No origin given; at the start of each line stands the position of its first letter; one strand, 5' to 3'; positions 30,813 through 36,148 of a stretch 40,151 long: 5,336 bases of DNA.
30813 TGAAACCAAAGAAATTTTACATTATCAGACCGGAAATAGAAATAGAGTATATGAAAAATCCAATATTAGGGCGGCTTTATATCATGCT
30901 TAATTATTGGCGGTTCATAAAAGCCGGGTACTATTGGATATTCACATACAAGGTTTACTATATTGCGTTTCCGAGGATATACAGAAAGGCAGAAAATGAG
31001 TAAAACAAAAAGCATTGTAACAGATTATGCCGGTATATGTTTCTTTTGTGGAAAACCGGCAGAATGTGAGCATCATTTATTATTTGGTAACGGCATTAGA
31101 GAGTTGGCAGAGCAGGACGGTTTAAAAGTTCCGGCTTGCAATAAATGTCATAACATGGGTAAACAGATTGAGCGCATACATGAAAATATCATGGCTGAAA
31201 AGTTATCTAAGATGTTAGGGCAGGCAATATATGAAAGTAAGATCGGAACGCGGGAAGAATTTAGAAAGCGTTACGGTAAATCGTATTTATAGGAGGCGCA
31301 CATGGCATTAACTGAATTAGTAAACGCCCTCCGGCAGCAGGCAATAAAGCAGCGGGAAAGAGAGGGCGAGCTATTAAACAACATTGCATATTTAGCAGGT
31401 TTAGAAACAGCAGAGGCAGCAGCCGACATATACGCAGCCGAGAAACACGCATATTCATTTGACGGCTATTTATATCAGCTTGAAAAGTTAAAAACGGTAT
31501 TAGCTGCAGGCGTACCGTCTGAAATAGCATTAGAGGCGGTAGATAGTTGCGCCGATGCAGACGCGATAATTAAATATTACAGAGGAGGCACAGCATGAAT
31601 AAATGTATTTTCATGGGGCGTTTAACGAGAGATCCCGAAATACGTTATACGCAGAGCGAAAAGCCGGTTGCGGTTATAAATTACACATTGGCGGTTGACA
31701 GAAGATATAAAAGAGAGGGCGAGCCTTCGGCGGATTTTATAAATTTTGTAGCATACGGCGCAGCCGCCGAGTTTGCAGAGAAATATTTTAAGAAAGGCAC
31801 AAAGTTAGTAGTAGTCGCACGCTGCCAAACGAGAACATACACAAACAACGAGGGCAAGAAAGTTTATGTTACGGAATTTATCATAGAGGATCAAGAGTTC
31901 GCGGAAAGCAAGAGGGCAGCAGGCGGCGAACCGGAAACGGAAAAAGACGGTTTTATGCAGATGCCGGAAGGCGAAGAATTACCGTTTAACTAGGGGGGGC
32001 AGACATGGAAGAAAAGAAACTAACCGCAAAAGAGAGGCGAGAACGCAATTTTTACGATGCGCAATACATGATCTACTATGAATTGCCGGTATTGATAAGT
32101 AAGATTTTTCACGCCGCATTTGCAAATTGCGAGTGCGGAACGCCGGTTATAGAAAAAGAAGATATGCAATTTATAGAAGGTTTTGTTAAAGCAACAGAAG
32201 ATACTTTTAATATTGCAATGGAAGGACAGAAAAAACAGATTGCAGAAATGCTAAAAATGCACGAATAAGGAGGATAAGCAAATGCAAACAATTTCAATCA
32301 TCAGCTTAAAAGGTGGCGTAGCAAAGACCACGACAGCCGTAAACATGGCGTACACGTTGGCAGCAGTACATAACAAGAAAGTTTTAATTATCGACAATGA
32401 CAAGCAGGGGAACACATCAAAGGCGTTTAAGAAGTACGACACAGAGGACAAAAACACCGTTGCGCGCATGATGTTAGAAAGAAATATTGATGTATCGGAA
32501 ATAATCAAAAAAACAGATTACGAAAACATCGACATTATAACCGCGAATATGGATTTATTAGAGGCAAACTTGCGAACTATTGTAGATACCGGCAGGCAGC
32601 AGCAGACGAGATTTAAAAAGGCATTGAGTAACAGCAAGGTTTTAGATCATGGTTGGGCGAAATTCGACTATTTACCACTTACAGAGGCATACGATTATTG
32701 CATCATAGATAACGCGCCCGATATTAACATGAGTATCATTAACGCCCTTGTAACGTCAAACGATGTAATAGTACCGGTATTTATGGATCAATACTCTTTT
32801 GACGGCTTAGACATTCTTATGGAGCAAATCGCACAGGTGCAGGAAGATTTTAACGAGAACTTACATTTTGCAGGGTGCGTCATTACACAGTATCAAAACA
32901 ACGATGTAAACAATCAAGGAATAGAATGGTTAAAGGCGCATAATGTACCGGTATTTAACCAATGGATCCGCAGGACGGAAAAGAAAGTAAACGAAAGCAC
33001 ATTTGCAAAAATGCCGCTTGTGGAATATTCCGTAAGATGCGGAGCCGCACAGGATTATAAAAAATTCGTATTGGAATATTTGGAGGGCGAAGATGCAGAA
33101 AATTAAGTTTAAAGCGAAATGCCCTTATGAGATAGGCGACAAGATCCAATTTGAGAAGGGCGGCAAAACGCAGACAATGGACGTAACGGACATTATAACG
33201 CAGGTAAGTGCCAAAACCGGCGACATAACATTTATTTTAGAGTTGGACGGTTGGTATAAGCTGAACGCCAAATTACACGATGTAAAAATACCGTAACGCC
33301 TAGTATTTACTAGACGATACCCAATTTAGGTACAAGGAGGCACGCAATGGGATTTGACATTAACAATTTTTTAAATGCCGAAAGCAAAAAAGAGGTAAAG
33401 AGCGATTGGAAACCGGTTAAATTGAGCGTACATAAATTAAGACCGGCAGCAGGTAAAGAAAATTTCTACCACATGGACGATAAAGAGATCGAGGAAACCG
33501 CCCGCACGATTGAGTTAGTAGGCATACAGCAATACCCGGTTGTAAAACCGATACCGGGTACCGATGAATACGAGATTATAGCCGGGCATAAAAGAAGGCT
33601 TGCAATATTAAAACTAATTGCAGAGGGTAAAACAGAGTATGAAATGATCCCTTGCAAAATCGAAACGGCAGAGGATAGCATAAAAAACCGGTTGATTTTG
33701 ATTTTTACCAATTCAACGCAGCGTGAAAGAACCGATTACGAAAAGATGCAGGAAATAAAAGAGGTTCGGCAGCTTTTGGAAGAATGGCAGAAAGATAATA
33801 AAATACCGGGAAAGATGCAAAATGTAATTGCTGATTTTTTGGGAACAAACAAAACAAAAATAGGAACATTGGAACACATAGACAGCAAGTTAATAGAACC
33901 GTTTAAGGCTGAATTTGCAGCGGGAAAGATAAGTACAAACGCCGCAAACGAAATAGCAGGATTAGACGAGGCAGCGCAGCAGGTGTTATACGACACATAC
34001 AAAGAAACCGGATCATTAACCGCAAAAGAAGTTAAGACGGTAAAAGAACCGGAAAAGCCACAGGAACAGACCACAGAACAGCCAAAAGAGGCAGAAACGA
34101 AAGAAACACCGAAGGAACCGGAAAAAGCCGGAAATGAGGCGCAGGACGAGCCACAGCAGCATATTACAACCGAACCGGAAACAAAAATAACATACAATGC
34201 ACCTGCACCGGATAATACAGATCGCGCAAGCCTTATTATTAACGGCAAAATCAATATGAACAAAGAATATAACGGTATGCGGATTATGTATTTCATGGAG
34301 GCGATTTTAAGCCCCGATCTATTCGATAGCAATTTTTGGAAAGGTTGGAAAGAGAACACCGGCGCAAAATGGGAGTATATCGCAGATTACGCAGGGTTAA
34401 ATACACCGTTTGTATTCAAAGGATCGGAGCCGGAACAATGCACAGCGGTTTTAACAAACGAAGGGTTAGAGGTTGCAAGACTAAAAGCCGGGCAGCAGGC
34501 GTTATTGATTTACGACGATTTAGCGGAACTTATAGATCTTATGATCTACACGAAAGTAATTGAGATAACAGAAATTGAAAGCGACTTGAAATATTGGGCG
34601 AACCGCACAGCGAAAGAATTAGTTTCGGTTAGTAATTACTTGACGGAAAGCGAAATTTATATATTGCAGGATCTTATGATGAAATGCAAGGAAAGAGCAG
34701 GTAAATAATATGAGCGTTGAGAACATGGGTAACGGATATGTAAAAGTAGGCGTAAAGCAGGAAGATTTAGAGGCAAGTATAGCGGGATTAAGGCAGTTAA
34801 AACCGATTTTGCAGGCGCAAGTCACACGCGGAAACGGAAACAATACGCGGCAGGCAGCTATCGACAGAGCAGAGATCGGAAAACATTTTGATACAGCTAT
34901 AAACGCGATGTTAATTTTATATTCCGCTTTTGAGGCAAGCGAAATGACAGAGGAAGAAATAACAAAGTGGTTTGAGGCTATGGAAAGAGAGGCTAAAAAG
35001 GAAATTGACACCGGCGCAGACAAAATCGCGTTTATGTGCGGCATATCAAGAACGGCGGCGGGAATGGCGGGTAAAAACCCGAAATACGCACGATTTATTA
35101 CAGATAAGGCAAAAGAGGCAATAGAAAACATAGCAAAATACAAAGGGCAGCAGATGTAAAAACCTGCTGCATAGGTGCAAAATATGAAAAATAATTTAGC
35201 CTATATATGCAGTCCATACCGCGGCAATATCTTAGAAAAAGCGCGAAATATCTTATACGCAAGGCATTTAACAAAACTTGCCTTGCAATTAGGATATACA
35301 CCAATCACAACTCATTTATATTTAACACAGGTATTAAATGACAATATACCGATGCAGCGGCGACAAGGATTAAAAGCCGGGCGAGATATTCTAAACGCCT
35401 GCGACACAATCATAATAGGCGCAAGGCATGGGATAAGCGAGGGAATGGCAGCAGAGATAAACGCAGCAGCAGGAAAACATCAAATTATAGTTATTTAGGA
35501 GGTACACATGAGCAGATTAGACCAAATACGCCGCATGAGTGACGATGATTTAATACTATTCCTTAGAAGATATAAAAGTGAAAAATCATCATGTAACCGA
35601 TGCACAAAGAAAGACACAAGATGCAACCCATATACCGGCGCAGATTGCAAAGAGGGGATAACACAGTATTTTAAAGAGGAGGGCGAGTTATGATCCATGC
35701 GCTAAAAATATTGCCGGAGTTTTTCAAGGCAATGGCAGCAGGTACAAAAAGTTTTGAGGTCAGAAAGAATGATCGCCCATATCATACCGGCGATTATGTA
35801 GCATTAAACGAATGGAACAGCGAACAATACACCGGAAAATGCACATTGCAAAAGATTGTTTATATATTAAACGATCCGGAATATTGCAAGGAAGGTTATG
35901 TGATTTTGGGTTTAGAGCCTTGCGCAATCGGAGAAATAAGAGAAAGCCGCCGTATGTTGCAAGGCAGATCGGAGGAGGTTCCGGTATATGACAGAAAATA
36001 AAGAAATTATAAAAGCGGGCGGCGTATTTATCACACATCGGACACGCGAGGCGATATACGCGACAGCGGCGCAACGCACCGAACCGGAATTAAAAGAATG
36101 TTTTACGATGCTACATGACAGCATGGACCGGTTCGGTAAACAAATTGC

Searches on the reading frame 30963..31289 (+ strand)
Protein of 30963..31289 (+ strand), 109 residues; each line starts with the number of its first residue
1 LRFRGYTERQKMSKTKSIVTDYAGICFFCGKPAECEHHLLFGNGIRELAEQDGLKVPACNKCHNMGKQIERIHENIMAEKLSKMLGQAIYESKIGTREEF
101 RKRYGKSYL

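Call 3: search_protein_families(library=pfam, proteins=[window:30963-31289:+], max_evalue=0.01)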
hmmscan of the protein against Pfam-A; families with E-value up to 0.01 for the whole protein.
window:30963-31289:+ (109 aa): 2 families
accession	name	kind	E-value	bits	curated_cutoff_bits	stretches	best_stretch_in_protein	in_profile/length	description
PF06147.18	DUF968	-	0.00024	21.6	27.8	1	25-66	100-142/171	Protein of unknown function (DUF968)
PF22113.1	Mtrc-MtrF_II-IV_dom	-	0.0033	17.4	30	1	10-73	107-175/176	Outer membrane cytochrome MtrC/MtrF-like, domains II/IV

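Call 4: search_protein_families(library=phrogs, proteins=[window:30963-31289:+], max_evalue=0.001)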
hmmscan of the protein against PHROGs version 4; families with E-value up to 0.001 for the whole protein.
window:30963-31289:+ (109 aa): 1 family
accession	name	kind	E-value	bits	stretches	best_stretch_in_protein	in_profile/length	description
phrog_7566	-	unknown function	3.2e-18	66.8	1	14-109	3-96/96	-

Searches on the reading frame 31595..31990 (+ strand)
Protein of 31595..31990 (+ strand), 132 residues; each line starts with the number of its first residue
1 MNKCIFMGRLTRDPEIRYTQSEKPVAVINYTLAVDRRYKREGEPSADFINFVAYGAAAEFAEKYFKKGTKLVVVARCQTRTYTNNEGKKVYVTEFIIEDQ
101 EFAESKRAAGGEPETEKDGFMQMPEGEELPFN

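Call 3: search_protein_families(library=pfam, proteins=[window:31595-31990:+], max_evalue=0.01)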
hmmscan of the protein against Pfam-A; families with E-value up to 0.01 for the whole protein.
window:31595-31990:+ (132 aa): 1 family
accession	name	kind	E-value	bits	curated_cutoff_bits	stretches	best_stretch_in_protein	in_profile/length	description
PF00436.31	SSB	-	5.7e-27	94.2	26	1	1-102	1-103/104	Single-strand binding protein family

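Call 4: search_protein_families(library=phrogs, proteins=[window:31595-31990:+], max_evalue=0.001)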
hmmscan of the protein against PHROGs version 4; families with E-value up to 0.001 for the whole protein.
window:31595-31990:+ (132 aa): 4 families
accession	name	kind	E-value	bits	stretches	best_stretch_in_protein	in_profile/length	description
phrog_44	-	DNA, RNA and nucleotide metabolism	1e-41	144.5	1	1-131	87-228/271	single strand DNA binding protein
phrog_25370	-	unknown function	9.2e-08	32.7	1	1-46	2-46/48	-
phrog_27667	-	DNA, RNA and nucleotide metabolism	1.3e-05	26.4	1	73-104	4-35/61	single strand DNA binding protein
phrog_12631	-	DNA, RNA and nucleotide metabolism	7.9e-05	23.8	1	2-35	31-62/78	single strand DNA binding protein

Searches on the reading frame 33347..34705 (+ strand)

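Call 56: search_protein_families(library=phrogs, proteins=[window:33347-34705:+], max_evalue=0.001)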
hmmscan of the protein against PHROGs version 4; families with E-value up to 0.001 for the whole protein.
window:33347-34705:+ (453 aa): 8 families
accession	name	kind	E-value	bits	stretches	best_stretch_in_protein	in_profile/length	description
phrog_4715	-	DNA, RNA and nucleotide metabolism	5.8e-42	144.9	1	25-269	149-384/630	ParB-like partition protein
phrog_15982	-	unknown function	3.7e-40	139.3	1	2-289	3-292/453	-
phrog_27290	-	unknown function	1.6e-24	87.5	1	35-225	40-231/517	-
phrog_3264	-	DNA, RNA and nucleotide metabolism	1.5e-10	42.2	1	42-267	66-258/337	ParB-like partition protein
phrog_12047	-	DNA, RNA and nucleotide metabolism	1.2e-06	29.3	1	48-269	21-221/301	ParB-like partition nuclease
phrog_1033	-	DNA, RNA and nucleotide metabolism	3.4e-06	28.1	1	43-139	53-147/334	ParB-like partition protein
phrog_3951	-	unknown function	0.00032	21.3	1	18-169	13-153/301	-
phrog_6218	-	DNA, RNA and nucleotide metabolism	0.00033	20.9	0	47-152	26-123/506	ParB-like partition protein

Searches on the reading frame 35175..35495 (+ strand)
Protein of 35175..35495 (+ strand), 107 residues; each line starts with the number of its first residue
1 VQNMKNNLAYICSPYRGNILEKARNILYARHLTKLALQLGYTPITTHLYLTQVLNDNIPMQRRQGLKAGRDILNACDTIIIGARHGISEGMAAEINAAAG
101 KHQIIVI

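Call 60: search_protein_families(library=pfam, proteins=[window:35175-35495:+], max_evalue=0.01)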
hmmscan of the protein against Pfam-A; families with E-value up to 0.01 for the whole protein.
window:35175-35495:+ (107 aa): 1 family
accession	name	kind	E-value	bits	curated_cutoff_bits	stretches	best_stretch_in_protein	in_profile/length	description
PF24963.1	DUF7768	-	3.8e-27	94.9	26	1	8-103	2-93/98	Domain of unknown function (DUF7768)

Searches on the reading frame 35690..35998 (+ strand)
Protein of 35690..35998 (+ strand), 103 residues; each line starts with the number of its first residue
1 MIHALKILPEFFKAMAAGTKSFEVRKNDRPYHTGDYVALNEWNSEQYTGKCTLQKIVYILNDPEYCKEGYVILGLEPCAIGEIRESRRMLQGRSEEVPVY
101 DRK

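Call 60: search_protein_families(library=pfam, proteins=[window:35690-35998:+], max_evalue=0.01)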
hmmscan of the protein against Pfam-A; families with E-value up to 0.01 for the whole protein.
window:35690-35998:+ (103 aa): 2 families
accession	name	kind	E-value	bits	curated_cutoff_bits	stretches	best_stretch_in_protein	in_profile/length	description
PF12961.13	DUF3850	-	2.3e-27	95.4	22.9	1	2-75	1-77/77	Domain of unknown function (DUF3850)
PF04266.20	ASCH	-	0.00011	23.3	21.2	1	6-59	2-56/103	ASCH domain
